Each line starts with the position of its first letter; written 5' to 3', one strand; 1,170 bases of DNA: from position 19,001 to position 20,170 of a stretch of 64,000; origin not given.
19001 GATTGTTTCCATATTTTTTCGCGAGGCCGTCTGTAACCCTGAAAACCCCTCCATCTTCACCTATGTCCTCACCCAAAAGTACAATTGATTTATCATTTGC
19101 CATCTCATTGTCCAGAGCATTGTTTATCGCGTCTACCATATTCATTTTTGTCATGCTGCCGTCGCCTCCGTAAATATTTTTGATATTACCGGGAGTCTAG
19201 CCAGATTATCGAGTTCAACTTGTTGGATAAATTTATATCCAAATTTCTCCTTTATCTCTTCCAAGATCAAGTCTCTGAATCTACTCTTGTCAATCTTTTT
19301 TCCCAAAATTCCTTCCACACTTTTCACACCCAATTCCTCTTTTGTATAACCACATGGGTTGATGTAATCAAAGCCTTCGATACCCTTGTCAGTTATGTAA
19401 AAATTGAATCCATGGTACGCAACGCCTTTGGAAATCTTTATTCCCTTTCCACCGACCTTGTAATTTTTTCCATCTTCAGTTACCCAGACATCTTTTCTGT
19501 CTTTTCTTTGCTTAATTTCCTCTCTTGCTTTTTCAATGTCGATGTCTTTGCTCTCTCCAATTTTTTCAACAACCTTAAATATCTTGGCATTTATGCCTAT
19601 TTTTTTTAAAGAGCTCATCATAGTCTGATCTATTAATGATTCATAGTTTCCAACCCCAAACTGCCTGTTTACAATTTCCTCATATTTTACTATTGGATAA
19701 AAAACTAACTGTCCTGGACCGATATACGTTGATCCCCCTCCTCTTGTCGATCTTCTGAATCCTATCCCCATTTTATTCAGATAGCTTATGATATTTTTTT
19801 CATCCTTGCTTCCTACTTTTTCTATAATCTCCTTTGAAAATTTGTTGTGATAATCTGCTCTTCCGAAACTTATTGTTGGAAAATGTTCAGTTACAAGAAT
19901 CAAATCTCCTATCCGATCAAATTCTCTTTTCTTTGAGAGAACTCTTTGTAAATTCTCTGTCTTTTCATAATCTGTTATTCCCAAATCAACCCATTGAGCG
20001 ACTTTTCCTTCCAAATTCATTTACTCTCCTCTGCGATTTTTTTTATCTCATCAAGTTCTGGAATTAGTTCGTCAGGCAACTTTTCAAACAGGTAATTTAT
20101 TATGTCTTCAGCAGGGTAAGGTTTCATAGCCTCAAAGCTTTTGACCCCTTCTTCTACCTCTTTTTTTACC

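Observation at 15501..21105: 2-oxoacid dehydrogenase operon with lipB inserted between E1alpha and E1beta and an ACD alpha subunit as the last gene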

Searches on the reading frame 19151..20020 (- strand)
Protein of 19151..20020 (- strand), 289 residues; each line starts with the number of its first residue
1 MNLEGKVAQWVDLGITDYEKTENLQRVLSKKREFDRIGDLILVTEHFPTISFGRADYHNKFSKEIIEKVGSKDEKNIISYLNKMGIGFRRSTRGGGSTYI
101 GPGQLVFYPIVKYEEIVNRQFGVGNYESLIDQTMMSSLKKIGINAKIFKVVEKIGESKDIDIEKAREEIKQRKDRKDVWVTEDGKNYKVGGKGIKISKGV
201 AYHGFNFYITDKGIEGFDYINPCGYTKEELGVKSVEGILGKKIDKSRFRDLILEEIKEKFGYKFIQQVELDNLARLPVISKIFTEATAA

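Call 3: search_protein_families(library=pfam, proteins=[window:19151-20020:-])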
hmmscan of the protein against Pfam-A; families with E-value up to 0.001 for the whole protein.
window:19151-20020:- (289 aa): 1 family
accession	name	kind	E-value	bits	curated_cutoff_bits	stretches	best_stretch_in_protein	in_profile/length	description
PF21948.1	LplA-B_cat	-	1.6e-21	77.6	27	1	18-256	2-199/200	Lipoyl protein ligase A/B catalytic domain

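Call 4: search_protein_families(library=ncbifam, proteins=[window:19151-20020:-])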
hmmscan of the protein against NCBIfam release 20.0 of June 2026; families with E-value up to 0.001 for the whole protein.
window:19151-20020:- (289 aa): 6 families
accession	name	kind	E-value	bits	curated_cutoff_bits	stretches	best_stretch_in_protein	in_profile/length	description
NF010925.0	PRK14345.1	equivalog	1.1e-22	80.9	155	2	11-146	17-128/236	lipoyl(octanoyl) transferase LipB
NF010922.0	PRK14342.1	equivalog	2.4e-19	69.5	235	2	168-265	119-208/215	lipoyl(octanoyl) transferase LipB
TIGR00214.1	lipB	equivalog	3.3e-18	65.9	83.55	1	35-231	9-158/187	lipoyl(octanoyl) transferase LipB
NF010921.0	PRK14341.1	equivalog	2e-15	56.9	230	1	89-261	79-224/230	lipoyl(octanoyl) transferase LipB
NF010923.0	PRK14343.1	equivalog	1.5e-12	47.5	298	1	185-227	147-188/237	lipoyl(octanoyl) transferase LipB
NF053751.1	LplAB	exception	0.00033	19.8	550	1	81-151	160-228/348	lipoate-protein ligase LplAB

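Call 27: search_solved_structures(query=window:19151-20020:-, max_evalue=1, show_alignments=3)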
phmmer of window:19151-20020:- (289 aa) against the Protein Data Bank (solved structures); distinct sequences matched with E-value up to 1: 4.
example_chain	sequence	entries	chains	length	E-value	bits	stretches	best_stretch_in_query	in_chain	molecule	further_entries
2qhs_A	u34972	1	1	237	1.2e-09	41.3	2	178-265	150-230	Lipoyltransferase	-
2qht_A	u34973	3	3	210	1.3e-09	41.1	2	178-263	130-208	Lipoyltransferase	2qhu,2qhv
1w66_A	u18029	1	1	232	2.2e-07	33.8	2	91-145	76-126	LIPOYLTRANSFERASE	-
9yi6_A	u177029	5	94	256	0.36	13.4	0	100-129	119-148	Mitochondrial genome maintenance protein MGM101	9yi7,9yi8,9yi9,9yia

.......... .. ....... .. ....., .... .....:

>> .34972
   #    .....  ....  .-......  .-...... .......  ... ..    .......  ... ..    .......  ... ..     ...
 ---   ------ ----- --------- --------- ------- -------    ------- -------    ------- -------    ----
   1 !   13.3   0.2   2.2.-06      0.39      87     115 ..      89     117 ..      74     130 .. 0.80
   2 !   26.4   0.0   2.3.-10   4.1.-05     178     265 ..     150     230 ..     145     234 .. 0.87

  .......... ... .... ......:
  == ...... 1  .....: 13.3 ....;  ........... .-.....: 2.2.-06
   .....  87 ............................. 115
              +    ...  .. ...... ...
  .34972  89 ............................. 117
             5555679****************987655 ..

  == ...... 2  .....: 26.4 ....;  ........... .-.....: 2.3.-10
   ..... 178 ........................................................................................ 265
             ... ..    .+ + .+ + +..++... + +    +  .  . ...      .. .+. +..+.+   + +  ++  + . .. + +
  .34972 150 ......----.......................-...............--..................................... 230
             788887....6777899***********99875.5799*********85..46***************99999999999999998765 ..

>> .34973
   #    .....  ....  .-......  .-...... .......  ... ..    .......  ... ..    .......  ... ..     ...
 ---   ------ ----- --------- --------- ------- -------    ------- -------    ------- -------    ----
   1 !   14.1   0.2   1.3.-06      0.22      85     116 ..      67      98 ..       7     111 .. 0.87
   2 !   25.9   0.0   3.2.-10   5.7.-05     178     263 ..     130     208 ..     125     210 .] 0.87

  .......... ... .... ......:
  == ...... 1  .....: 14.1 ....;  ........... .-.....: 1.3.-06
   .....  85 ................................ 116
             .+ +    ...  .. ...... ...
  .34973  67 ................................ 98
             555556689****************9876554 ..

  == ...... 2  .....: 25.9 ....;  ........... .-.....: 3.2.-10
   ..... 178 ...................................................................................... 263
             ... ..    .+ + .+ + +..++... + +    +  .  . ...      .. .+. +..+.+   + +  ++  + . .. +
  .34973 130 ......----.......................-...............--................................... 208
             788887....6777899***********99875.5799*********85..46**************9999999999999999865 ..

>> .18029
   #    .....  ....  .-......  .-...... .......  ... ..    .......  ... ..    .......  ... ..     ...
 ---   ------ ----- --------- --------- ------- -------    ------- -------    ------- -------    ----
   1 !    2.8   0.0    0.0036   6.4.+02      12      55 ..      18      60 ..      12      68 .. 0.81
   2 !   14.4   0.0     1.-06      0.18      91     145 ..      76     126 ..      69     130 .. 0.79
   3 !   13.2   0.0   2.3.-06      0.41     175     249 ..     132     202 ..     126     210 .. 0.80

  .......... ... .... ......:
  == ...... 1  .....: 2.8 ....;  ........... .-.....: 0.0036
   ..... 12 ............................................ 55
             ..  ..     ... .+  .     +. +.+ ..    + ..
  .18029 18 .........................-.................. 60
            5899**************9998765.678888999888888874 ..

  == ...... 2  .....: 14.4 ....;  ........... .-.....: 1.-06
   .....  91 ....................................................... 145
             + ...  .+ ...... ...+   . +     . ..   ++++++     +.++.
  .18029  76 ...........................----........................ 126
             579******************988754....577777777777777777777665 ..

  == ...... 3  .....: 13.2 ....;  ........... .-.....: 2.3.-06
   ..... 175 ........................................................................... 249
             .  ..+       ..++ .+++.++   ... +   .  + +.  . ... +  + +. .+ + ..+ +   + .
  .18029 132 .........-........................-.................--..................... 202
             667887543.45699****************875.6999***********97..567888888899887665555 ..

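Call 49: find_homologous_proteins(query=window:19151-20020:-, max_evalue=0.00001)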
Query window:19151-20020:- (289 aa): 446 proteins with E <= 0.00001 among 1708 candidates; the best 120 are listed.
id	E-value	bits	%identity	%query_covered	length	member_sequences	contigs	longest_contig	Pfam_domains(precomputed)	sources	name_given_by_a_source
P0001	5.8e-158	543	100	87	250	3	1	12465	PF21948.2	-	-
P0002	5.5e-114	398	62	100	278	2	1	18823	PF21948.2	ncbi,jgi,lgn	jgi:lipoyl(octanoyl) transferase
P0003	9.8e-98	345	57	94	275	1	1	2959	PF21948.2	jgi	jgi:lipoate-protein ligase B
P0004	8.2e-70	253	48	93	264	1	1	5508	PF21948.2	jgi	jgi:lipoyl(octanoyl) transferase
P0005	5.5e-67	244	43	95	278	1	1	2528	PF21948.2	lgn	-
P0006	1.1e-65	240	45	94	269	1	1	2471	PF21948.2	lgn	-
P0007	2.8e-65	239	43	93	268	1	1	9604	PF21948.2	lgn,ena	-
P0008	4.5e-65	238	44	95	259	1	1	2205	PF21948.2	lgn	-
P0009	6.1e-65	238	45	92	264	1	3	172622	PF21948.2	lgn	-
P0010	2.2e-64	236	48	92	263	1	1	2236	PF21948.2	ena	-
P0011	1.5e-60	223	44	92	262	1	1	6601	PF21948.2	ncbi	-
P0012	1.4e-59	220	44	95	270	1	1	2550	PF21948.2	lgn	-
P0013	3.6e-59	219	42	94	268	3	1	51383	PF21948.2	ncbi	ncbi:MAG: lipoyl protein ligase domain-containing protein [Candidatus Woesearchaeota archaeon]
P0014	1.6e-57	213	39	94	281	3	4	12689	PF21948.2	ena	-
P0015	1.6e-51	194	40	94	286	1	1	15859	PF21948.2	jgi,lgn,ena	-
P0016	5.4e-51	192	39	97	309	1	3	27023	PF21948.2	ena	-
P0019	3.1e-48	183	37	94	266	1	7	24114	PF21948.2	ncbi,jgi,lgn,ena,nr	ncbi:MAG TPA: hypothetical protein VJB87_04665 [Candidatus Nanoarchaeia archaeon]|nr:hypothetical pr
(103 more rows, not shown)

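Call 66: predict_structure(alignment_id=A2)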
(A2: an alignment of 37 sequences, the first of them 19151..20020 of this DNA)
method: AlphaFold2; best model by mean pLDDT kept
length: 289 residues; sequences in the alignment: 37
mean_pLDDT: 91.1   pTM: 0.88
mean pLDDT of the five models: 91.1, 90.5, 90.1, 89.9, 89.1
residues with pLDDT >= 90: 225; 70-90: 37; 50-70: 22; < 50: 5
segments of 3 or more residues with pLDDT < 50: 1-3
pLDDT, mean of each block of 10 residues (from residue 1): 74 97 96 96 98 92 97 97 97 90 98 96 95 98 95 83 74 78 94 95 98 97 91 97 98 98 96 67 58
secondary structure, 60 per line:
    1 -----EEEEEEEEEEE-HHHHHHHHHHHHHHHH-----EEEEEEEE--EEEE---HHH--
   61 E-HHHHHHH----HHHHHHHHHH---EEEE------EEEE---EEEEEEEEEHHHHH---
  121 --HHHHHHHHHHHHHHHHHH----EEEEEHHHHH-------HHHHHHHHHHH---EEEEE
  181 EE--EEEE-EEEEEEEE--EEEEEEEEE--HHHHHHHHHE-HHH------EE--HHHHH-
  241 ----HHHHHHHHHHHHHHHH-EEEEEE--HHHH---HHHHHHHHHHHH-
elements in order: E6-16 H18-33 E39-46 E49-52 H63-69 H74-83 E87-90 E97-100 E104-112 H113-117 H123-140 E145-149 H150-154 H162-172 E176-182 E185-188 E190-197 E200-208 H211-219 H235-239 H245-260 E262-267 H270-273 H277-288

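Call 69: fold_search(model_id=the predicted structure, library=pdb)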
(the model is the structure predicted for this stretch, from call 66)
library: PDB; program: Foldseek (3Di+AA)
matches with E <= 10: 481; with E <= 0.001: 72
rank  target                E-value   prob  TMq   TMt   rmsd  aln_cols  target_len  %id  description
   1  2qhs                  8.2e-19  1.00  0.63  0.85   3.5       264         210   25  Structural Basis of Octanoic Acid Recognition by Lipoate-Protein Ligase B (released 2008-02-26)
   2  1w66                  4.3e-17  1.00  0.62  0.81   3.9       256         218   22  Structure of a lipoate-protein ligase b from Mycobacterium tuberculosis (released 2005-12-08)
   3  1x2g_B                1.3e-12  1.00  0.54  0.48   6.1       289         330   13  Crystal Structure of Lipate-Protein Ligase A from Escherichia coli (released 2005-08-02)
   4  4tvy_A                3.8e-12  1.00  0.51  0.46   6.4       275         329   13  Apo resorufin ligase (released 2014-10-22)
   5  1x2g_A                4.4e-12  1.00  0.53  0.47   6.6       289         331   14  Crystal Structure of Lipate-Protein Ligase A from Escherichia coli (released 2005-08-02)
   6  2c8m_D                7.2e-12  1.00  0.56  0.66   5.2       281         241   14  Structure of protein Ta0514, putative lipoate protein ligase from T. acidophilum with bound lipoic acid (released 2005-12-15)
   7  2art                  1.5e-11  1.00  0.51  0.58   6.0       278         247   15  Crystal structure of lipoate-protein ligase A bound with lipoyl-AMP (released 2005-10-04)
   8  6jom_B                2.7e-11  1.00  0.57  0.51   4.8       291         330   16  Crystal structure of lipoate protein ligase from Mycoplasma hyopneumoniae (released 2020-03-25)
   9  3r07_A                2.9e-11  1.00  0.54  0.60   6.4       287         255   14  Structural analysis of an archaeal lipoylation system. A bi-partite lipoate protein ligase and its E2 lipoyl domain fr (released 2012-04-25)
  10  2e5a                  2.9e-11  1.00  0.54  0.48   5.9       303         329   14  Crystal Structure of Bovine Lipoyltransferase in Complex with Lipoyl-AMP (released 2007-09-04)
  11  2c7i_A                3.7e-11  1.00  0.51  0.60   5.6       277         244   14  Structure of protein Ta0514, putative lipoate protein ligase from T. acidophilum. (released 2005-12-15)
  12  4tvy_B                3.9e-11  1.00  0.53  0.48   6.2       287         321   14  Apo resorufin ligase (released 2014-10-22)
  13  1x2g_C                4.8e-11  1.00  0.54  0.47   6.3       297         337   14  Crystal Structure of Lipate-Protein Ligase A from Escherichia coli (released 2005-08-02)
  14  6jom_A                5.1e-11  1.00  0.56  0.50   5.7       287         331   14  Crystal structure of lipoate protein ligase from Mycoplasma hyopneumoniae (released 2020-03-25)
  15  2c8m_A                5.1e-11  1.00  0.53  0.61   6.1       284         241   15  Structure of protein Ta0514, putative lipoate protein ligase from T. acidophilum with bound lipoic acid (released 2005-12-15)
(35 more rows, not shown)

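Call 86: find_encoding_contigs(protein=P0009, flank=9000, max_places=1)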
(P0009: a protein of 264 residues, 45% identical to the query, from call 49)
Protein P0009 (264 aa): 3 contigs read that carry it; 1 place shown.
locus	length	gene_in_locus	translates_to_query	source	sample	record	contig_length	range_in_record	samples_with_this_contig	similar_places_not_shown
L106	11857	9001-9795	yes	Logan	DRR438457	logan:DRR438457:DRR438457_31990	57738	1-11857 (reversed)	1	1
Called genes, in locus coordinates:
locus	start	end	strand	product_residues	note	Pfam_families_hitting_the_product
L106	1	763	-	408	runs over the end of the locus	PF00009:GTP_EFTU, PF09173:eIF2_C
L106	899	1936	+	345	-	PF02685:Glucokinase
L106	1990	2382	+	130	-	-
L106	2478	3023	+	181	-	-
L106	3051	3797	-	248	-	PF02535:Zip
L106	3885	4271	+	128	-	PF17723:RHH_8 (faint), PF08753:NikR_C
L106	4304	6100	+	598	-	PF19291:TREH_N, PF00723:Glyco_hydro_15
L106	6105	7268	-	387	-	-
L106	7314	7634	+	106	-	-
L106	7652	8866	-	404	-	PF00999:Na_H_Exchanger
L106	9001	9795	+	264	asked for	PF21948:LplA-B_cat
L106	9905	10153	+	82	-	-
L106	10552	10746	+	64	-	PF04070:DUF378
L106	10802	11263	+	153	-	PF00383:dCMP_cyt_deam_1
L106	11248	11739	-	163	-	PF02834:LigT_PEase (faint), PF13563:2_5_RNA_ligase2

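Call 87: find_encoding_contigs(protein=P0013, flank=9000, max_places=1)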
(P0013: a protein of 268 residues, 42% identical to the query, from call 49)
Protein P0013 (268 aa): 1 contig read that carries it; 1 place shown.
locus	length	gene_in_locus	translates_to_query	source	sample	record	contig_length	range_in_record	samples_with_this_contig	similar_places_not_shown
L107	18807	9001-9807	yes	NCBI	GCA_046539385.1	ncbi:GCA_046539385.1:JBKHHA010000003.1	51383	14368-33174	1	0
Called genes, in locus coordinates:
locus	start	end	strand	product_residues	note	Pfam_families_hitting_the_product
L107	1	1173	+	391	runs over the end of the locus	PF18572:T6PP_N, PF21141:T6PP_C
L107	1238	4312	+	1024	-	PF00702:Hydrolase, PF13419:HAD_2, PF03636:Glyco_hydro_65N, PF03632:Glyco_hydro_65m, PF22124:Glyco_hydro_95_cat (weak), PF03633:Glyco_hydro_65C (weak)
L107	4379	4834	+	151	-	PF04073:tRNA_edit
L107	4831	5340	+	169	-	PF24034:DUF7343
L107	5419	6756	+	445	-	PF01323:DSBA (faint)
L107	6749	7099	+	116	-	PF01597:GCV_H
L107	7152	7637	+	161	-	PF08534:Redoxin (faint)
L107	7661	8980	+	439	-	PF00890:FAD_binding_2 (faint), PF01134:GIDA (faint), PF07992:Pyr_redox_2, PF13738:Pyr_redox_3 (weak), PF13434:Lys_Orn_oxgnase (weak), PF13738:Pyr_redox_3, PF00070:Pyr_redox, PF02852:Pyr_redox_dim (weak), +5 more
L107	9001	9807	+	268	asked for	PF21948:LplA-B_cat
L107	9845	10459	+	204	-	-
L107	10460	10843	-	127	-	-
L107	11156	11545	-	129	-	-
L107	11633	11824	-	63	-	PF00313:CSD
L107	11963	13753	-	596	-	PF13522:GATase_6, PF13537:GATase_7, PF01380:SIS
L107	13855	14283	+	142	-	PF01092:Ribosomal_S6e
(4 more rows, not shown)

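Call 88: find_encoding_contigs(protein=P0016, flank=9000, max_places=1)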
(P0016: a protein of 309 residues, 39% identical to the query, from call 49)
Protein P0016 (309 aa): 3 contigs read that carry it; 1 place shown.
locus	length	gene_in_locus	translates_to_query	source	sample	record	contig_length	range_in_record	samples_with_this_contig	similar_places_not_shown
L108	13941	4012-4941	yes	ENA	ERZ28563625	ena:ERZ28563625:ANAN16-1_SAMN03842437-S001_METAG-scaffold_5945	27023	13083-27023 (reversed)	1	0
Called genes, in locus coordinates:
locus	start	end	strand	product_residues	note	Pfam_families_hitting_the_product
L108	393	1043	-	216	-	PF13549:ATP-grasp_5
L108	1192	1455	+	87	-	-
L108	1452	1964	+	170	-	-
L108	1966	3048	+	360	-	PF00676:E1_dh, PF02775:TPP_enzyme_C (weak), PF13292:DXP_synthase_N (weak), PF00456:Transketolase_N (weak)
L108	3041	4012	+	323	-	PF02779:Transket_pyr, PF02780:Transketolase_C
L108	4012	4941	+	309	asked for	PF21948:LplA-B_cat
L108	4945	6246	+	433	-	PF00364:Biotin_lipoyl, PF25917:BSH_RND (faint), PF25997:BSH_YhbJ (weak), PF02817:E3_binding, PF00198:2-oxoacid_dh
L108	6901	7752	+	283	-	PF21686:LigD_Prim-Pol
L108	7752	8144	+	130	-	-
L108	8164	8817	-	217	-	-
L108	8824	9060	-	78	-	-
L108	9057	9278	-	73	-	-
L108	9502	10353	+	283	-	-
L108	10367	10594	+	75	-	-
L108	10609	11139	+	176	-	PF05014:Nuc_deoxyrib_tr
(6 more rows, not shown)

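Call 89: find_encoding_contigs(protein=P0019, flank=9000, max_places=1)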
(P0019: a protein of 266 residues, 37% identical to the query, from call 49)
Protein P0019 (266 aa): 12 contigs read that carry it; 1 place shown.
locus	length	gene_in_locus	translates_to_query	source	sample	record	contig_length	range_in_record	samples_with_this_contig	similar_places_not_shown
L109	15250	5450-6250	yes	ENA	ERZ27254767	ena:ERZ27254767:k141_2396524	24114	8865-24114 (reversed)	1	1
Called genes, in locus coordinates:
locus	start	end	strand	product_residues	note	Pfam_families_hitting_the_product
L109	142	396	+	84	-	PF24113:DUF7387 (weak)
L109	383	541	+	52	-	PF07927:HicA_toxin (weak)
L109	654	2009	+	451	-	PF02629:CoA_binding, PF13380:CoA_binding_2, PF13607:Succ_CoA_lig, PF19045:Ligase_CoA_2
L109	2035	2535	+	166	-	PF00293:NUDIX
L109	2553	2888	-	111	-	-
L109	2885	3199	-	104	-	-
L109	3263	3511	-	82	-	PF13459:Fer4_15 (weak)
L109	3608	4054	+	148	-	-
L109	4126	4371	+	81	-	-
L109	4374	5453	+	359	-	PF00676:E1_dh, PF02775:TPP_enzyme_C (weak), PF13292:DXP_synthase_N (weak), PF00456:Transketolase_N (weak)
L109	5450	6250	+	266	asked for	PF21948:LplA-B_cat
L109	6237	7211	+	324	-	PF02779:Transket_pyr, PF02780:Transketolase_C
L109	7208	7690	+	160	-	-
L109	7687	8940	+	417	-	PF00364:Biotin_lipoyl, PF25917:BSH_RND (weak), PF25984:BSH_YknX (faint), PF25997:BSH_YhbJ, PF02817:E3_binding, PF00198:2-oxoacid_dh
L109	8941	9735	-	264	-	PF04542:Sigma70_r2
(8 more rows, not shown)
